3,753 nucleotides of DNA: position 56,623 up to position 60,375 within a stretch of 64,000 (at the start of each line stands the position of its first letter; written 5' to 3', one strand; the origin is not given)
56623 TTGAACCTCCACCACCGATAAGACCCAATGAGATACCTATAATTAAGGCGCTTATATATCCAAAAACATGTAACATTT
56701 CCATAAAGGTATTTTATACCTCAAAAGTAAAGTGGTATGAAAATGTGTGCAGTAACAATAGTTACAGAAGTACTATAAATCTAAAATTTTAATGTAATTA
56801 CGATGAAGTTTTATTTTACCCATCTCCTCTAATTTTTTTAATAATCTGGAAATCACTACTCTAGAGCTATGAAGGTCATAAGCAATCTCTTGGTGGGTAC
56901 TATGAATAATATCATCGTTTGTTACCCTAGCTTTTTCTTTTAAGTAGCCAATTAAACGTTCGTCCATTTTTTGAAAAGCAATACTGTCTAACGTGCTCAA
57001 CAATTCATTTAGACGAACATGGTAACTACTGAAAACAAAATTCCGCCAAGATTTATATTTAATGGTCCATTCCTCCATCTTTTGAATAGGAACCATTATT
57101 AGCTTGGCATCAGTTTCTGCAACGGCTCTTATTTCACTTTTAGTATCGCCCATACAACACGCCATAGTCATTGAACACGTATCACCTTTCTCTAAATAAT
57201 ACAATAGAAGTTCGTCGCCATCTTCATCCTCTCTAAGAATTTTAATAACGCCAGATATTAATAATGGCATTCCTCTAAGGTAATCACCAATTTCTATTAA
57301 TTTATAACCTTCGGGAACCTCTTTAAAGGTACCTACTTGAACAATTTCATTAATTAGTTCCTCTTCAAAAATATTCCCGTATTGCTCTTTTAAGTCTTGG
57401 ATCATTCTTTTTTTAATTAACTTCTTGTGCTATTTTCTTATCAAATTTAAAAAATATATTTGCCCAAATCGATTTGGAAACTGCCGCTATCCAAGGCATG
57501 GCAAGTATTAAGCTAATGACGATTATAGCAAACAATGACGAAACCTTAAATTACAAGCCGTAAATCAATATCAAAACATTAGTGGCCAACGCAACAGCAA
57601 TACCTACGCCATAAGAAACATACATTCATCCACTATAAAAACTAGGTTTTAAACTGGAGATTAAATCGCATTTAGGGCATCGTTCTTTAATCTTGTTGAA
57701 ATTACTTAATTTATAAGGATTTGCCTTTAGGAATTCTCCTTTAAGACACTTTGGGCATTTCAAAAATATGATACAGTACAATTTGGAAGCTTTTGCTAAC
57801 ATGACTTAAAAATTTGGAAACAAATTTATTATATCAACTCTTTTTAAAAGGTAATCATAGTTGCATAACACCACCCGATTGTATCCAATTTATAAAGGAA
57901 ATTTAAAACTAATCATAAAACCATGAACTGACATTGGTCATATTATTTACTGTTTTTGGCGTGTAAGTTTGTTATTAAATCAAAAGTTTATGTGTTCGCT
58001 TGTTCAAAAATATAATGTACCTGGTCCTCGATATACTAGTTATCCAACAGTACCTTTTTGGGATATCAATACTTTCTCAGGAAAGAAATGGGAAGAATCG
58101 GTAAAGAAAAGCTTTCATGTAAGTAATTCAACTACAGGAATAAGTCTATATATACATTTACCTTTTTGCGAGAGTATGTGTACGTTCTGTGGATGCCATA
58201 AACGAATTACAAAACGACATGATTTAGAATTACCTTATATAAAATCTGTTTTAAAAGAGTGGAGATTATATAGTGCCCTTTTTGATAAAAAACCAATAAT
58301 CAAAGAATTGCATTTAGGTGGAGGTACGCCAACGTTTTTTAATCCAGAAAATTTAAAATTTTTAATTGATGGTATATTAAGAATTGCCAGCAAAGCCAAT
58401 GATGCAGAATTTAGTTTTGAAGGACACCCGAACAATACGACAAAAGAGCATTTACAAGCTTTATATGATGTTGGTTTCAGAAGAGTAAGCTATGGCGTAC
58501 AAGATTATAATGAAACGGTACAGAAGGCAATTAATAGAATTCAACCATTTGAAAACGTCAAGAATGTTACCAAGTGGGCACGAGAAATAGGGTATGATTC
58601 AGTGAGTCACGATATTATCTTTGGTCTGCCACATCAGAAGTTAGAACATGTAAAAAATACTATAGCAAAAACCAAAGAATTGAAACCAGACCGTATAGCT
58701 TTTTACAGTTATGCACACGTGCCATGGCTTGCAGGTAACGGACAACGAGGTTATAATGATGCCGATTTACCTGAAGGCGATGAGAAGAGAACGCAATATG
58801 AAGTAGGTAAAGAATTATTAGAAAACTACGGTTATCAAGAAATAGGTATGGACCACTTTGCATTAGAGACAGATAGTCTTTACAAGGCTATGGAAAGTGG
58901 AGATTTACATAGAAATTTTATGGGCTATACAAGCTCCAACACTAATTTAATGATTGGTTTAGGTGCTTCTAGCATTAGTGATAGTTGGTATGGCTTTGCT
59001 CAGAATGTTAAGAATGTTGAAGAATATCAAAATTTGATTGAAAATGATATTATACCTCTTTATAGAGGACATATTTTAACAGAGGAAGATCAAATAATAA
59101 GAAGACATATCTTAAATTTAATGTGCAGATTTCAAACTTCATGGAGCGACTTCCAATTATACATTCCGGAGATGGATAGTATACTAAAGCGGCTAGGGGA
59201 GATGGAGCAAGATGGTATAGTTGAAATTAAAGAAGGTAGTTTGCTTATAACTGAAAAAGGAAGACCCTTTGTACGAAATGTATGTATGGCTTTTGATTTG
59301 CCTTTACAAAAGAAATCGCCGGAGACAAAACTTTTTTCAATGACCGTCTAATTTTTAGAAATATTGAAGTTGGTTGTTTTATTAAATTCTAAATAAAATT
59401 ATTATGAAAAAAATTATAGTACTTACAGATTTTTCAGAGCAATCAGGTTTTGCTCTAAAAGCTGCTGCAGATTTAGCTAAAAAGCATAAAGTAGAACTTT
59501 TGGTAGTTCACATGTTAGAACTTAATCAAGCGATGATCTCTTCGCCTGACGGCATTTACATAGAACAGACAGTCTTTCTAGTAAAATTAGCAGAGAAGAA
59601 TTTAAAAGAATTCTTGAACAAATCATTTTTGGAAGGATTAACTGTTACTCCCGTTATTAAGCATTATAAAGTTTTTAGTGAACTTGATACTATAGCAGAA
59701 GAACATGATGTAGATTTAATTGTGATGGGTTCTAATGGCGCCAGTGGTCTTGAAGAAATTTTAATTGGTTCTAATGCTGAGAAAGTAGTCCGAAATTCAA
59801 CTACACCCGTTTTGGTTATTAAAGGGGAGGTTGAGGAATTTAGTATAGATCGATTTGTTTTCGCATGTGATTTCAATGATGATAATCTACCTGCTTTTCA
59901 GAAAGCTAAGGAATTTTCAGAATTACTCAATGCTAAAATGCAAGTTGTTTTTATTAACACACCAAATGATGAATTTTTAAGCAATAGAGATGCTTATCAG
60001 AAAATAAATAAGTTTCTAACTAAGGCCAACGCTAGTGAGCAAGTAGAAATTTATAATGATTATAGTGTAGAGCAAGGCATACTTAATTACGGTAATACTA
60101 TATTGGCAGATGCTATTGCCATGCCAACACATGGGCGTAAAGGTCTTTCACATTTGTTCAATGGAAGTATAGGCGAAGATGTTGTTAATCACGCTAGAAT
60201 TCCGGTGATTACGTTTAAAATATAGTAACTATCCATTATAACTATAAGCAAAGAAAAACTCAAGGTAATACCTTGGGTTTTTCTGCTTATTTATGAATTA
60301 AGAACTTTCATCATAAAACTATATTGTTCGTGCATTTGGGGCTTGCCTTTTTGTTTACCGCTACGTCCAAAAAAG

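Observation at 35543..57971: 16-bp CRP/FNR-type palindrome at fixed class-II distance from -7 boxes defines a regulon of about 15 promoters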

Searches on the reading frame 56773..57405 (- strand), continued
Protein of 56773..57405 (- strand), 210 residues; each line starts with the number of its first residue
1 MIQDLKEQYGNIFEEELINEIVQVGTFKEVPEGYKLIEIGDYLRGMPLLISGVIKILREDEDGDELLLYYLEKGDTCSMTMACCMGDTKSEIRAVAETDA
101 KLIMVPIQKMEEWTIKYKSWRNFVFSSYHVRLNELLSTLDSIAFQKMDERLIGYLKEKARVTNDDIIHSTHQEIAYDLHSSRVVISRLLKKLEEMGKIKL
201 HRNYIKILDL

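Call 82: find_encoding_contigs(protein=P0249, flank=6000, max_places=3)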
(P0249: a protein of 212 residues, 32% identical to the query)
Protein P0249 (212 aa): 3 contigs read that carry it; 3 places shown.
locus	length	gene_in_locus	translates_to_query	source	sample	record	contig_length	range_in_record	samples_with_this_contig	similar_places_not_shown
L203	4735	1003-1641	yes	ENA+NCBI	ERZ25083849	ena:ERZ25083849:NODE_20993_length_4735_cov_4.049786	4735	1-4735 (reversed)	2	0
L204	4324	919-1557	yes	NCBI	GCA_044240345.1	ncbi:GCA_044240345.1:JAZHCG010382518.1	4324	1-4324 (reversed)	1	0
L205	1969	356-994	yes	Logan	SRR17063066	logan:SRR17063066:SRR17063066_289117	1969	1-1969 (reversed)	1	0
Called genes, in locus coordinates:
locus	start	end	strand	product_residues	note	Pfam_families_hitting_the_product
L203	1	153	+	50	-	?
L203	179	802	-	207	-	PF05401:NodS (weak), PF13489:Methyltransf_23 (weak), PF13847:Methyltransf_31, PF08241:Methyltransf_11, PF08242:Methyltransf_12, PF13649:Methyltransf_25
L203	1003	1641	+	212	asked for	PF00027:cNMP_binding, PF13545:HTH_Crp_2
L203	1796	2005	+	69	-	PF11127:YgaP-like_TM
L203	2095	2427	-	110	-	PF00581:Rhodanese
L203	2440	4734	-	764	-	?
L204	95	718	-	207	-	PF05401:NodS (weak), PF13489:Methyltransf_23 (weak), PF13847:Methyltransf_31, PF08241:Methyltransf_11, PF08242:Methyltransf_12, PF13649:Methyltransf_25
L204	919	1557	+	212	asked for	PF00027:cNMP_binding, PF13545:HTH_Crp_2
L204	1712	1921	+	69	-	PF11127:YgaP-like_TM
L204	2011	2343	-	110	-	PF00581:Rhodanese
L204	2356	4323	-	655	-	?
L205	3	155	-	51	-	?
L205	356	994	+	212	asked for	PF00027:cNMP_binding, PF13545:HTH_Crp_2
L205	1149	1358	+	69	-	PF11127:YgaP-like_TM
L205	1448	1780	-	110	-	PF00581:Rhodanese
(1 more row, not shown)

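Call 83: find_encoding_contigs(protein=P0146, flank=6000, max_places=3)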
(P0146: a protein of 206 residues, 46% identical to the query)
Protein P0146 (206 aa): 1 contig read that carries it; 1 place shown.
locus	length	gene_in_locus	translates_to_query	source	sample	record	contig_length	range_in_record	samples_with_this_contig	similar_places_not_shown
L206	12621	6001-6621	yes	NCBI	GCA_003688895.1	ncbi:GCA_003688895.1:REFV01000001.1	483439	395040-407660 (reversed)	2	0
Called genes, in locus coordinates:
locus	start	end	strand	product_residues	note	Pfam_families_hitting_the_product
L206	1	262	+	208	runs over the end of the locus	PF00027:cNMP_binding (weak), PF13545:HTH_Crp_2 (weak)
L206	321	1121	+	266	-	PF01925:TauE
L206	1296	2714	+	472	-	PF00753:Lactamase_B, PF00581:Rhodanese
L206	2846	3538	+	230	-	PF01988:VIT1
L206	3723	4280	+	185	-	PF04143:Sulf_transp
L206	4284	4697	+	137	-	PF20398:DUF6691, PF04143:Sulf_transp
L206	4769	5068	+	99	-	PF02482:Ribosomal_S30AE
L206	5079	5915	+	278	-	PF00582:Usp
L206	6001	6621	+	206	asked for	PF13545:HTH_Crp_2 (weak)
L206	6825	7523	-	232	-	PF01048:PNP_UDP_1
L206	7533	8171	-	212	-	PF01791:DeoC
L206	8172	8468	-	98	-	PF00085:Thioredoxin, PF00578:AhpC-TSA (weak), PF13098:Thioredoxin_2, PF13899:Thioredoxin_7 (weak), PF13728:TraF (weak), PF13905:Thioredoxin_8 (weak)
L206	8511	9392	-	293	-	-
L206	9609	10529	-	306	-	PF00924:MS_channel_2nd (faint)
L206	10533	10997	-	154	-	PF05163:DinB, PF07609:DUF1572 (weak), PF04978:MST, PF12867:DinB_2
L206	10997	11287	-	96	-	PF13591:MerR_2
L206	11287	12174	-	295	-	PF00226:DnaJ, PF01556:DnaJ_C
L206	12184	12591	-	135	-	-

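Call 84: find_encoding_contigs(protein=P0215, flank=6000, max_places=3)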
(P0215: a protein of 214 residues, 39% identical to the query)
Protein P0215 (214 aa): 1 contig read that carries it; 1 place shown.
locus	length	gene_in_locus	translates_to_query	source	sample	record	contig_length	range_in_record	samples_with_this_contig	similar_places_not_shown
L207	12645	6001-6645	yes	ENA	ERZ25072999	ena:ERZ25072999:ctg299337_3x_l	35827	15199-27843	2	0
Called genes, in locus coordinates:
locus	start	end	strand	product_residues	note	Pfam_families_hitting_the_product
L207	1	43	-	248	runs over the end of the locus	PF13472:Lipase_GDSL_2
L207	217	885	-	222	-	PF13568:OMP_b-brl_2, PF13505:OMP_b-brl (weak)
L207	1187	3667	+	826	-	PF17764:PriA_3primeBD, PF00270:DEAD, PF04851:ResIII, PF20720:nSTAND3 (weak), PF18319:Zn_ribbon_PriA, PF00271:Helicase_C (weak), PF18074:PriA_C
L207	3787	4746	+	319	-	PF02230:Abhydrolase_2 (faint), PF12146:Hydrolase_4 (faint)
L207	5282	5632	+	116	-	PF02142:MGS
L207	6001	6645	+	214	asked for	PF00027:cNMP_binding (weak), PF13545:HTH_Crp_2, PF13551:HTH_29 (weak), PF00325:Crp, PF13412:HTH_24 (weak)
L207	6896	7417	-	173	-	PF03473:MOSC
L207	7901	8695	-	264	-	PF00691:OmpA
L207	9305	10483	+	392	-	PF00108:Thiolase_N, PF02803:Thiolase_C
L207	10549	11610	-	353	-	PF13899:Thioredoxin_7, PF01625:PMSR (faint)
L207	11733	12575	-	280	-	PF13428:TPR_14 (faint), PF07719:TPR_2 (faint), PF13414:TPR_11 (faint), PF13424:TPR_12 (faint), PF13432:TPR_16 (faint), PF14559:TPR_19 (faint), PF00515:TPR_1 (faint), PF13181:TPR_8 (faint)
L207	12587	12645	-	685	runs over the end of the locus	PF00211:Guanylate_cyc, PF07719:TPR_2 (faint), PF13431:TPR_17 (faint), PF00515:TPR_1 (faint), PF13181:TPR_8 (faint), PF13424:TPR_12 (faint), PF13428:TPR_14 (faint), PF14559:TPR_19 (faint)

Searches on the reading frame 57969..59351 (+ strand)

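Call 10: search_protein_families(library=ncbifam, proteins=[window:57969-59351:+])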
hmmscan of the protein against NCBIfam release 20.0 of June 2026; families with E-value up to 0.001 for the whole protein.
window:57969-59351:+ (460 aa): 23 families
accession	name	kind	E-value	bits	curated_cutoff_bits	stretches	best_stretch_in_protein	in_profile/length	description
TIGR00538.1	hemN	equivalog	3e-127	425.2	324.95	1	7-459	3-453/454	oxygen-independent coproporphyrinogen III oxidase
TIGR00539.1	hemN_rel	equivalog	1.2e-46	159.5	205.4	1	59-398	2-323/361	radical SAM family heme chaperone HemW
NF006067.1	PRK08208.1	equivalog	3.3e-45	154.8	380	1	52-432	30-404/427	STM4012 family radical SAM protein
TIGR04107.1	rSAM_HutW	equivalog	3.9e-43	147.8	400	1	28-301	11-284/419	heme anaerobic degradation radical SAM methyltransferase ChuW/HutW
TIGR03994.1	rSAM_HemZ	equivalog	3e-37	128.7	321.4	1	52-249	79-277/401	coproporphyrinogen dehydrogenase HemZ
NF006060.0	PRK08207.1-3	equivalog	9.2e-32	110.4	653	1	50-245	142-341/477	coproporphyrinogen III oxidase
NF006064.0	PRK08207.2-2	equivalog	2.8e-28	99.2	504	1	54-249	141-339/465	coproporphyrinogen III oxidase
NF004567.0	PRK05904.1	equivalog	2.9e-28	99.1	355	1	59-248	8-192/353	coproporphyrinogen III oxidase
NF005133.0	PRK06582.1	equivalog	4.4e-27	95.1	597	1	55-335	9-276/390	coproporphyrinogen III oxidase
NF006385.0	PRK08629.1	equivalog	1e-25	90.4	355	1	58-432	53-403/439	coproporphyrinogen III oxidase family protein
NF006062.0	PRK08207.1-5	equivalog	2.6e-25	89.2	1007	1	51-247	142-342/476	coproporphyrinogen III oxidase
NF006063.0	PRK08207.2-1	equivalog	3.3e-22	78.8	1074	1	56-249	191-387/518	coproporphyrinogen III oxidase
NF006061.0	PRK08207.1-4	equivalog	2.2e-19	69.6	702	1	55-245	171-365/501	coproporphyrinogen III oxidase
NF006065.0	PRK08207.2-4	equivalog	5e-18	65.3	922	1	56-246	167-364/484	coproporphyrinogen III oxidase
NF006059.0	PRK08207.1-1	equivalog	1.7e-17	63.3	1012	1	57-246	171-364/496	coproporphyrinogen III oxidase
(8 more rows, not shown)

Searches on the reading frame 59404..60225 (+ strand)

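Call 40: search_protein_families(library=pfam, proteins=[window:59404-60225:+], max_evalue=0.01)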
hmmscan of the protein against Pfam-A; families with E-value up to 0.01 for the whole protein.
window:59404-60225:+ (273 aa): 1 family
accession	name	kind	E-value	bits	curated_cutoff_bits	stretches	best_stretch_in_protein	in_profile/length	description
PF00582.32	Usp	-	1.2e-41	143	24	2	1-140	1-141/141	Universal stress protein family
